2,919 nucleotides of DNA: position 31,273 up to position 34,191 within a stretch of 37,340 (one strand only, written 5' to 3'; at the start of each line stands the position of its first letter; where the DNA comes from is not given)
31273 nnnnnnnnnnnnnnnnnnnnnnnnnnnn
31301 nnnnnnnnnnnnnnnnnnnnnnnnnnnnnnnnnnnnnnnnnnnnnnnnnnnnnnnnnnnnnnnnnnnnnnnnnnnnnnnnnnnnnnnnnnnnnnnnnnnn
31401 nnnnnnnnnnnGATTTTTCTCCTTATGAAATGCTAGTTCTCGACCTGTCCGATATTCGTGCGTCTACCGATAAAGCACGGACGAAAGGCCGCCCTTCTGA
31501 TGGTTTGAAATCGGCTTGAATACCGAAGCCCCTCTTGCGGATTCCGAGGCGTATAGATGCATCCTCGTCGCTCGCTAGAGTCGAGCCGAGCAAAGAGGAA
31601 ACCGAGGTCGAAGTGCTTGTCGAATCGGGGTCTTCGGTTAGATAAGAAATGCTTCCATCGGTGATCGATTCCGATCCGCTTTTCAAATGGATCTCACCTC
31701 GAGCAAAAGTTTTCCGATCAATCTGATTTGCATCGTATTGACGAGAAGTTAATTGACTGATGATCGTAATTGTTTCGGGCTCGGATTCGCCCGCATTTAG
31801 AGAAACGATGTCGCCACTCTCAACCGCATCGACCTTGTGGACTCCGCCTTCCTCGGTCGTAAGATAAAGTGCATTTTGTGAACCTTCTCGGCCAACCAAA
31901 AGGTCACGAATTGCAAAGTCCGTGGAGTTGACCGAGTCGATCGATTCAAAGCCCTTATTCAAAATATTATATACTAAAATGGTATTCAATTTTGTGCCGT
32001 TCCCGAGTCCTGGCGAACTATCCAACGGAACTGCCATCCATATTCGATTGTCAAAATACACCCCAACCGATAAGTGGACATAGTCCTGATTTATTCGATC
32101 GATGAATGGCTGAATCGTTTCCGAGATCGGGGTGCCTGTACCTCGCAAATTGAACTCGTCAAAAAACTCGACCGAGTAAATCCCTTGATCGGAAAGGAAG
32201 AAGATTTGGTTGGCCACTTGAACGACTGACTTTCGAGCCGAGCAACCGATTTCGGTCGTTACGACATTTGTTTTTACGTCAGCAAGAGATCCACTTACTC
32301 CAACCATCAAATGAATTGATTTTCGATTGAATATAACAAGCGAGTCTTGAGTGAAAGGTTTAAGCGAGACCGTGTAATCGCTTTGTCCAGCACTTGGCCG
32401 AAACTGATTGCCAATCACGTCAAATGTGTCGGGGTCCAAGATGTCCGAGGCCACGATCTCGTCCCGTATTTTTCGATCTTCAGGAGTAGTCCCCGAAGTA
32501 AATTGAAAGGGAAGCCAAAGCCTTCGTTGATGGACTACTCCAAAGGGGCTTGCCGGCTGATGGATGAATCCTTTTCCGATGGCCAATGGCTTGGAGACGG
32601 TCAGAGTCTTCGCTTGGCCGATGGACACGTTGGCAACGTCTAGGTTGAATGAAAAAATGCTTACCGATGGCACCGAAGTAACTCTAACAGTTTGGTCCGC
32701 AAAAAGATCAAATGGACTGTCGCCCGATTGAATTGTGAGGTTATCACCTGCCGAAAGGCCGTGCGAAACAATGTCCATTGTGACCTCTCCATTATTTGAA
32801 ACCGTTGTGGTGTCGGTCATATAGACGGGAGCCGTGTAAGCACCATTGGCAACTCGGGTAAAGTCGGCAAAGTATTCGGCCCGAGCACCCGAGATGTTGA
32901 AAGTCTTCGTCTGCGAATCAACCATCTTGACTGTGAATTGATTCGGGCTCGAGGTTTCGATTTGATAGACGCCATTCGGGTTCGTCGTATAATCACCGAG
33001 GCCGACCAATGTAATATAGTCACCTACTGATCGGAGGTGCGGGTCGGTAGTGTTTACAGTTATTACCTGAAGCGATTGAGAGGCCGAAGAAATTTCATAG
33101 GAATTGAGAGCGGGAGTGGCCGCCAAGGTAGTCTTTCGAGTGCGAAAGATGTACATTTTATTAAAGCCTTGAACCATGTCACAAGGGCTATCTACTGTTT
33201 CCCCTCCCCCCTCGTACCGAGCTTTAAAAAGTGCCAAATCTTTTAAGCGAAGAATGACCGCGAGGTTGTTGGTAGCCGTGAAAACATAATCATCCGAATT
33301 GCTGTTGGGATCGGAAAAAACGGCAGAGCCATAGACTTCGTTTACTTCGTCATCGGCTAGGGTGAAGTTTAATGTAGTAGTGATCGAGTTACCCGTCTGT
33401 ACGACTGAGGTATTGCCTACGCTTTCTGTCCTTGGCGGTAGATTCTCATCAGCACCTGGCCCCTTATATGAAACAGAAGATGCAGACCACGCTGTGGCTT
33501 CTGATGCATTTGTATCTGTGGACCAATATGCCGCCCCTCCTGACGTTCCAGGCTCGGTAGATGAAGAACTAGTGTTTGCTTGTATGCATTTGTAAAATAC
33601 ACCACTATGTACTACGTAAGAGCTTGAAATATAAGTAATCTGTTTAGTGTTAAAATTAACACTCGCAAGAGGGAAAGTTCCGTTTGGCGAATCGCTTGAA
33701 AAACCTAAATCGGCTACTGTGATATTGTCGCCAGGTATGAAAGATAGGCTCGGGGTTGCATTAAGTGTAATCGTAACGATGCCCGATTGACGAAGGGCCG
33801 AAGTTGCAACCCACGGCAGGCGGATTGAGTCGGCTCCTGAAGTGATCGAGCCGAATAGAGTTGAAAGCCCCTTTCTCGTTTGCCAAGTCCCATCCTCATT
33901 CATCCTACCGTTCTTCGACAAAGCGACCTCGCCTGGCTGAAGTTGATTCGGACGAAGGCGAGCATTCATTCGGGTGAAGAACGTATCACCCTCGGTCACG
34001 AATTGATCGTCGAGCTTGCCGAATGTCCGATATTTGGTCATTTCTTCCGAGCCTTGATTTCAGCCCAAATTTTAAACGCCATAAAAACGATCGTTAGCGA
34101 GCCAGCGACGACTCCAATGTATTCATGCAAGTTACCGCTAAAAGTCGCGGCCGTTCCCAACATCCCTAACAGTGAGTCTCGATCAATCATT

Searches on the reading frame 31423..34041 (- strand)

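Call 20: search_protein_families(library=phrogs, proteins=[window:31423-34041:-], max_evalue=0.001)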
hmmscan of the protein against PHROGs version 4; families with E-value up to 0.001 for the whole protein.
window:31423-34041:- (872 aa): 5 families
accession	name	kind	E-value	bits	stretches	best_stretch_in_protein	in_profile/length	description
phrog_3287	-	head and packaging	1.6e-07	31.6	1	565-702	218-345/524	virion structural protein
phrog_8094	-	tail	1.8e-06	27.2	1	566-698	406-537/769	tail appendage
phrog_578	-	connector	1.1e-05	25.2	1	527-627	161-261/486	head closure Hc3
phrog_584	-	tail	0.00023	22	0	317-385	23-89/218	major tail protein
phrog_5107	-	lysis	0.00047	19.7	0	560-624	231-296/533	amidase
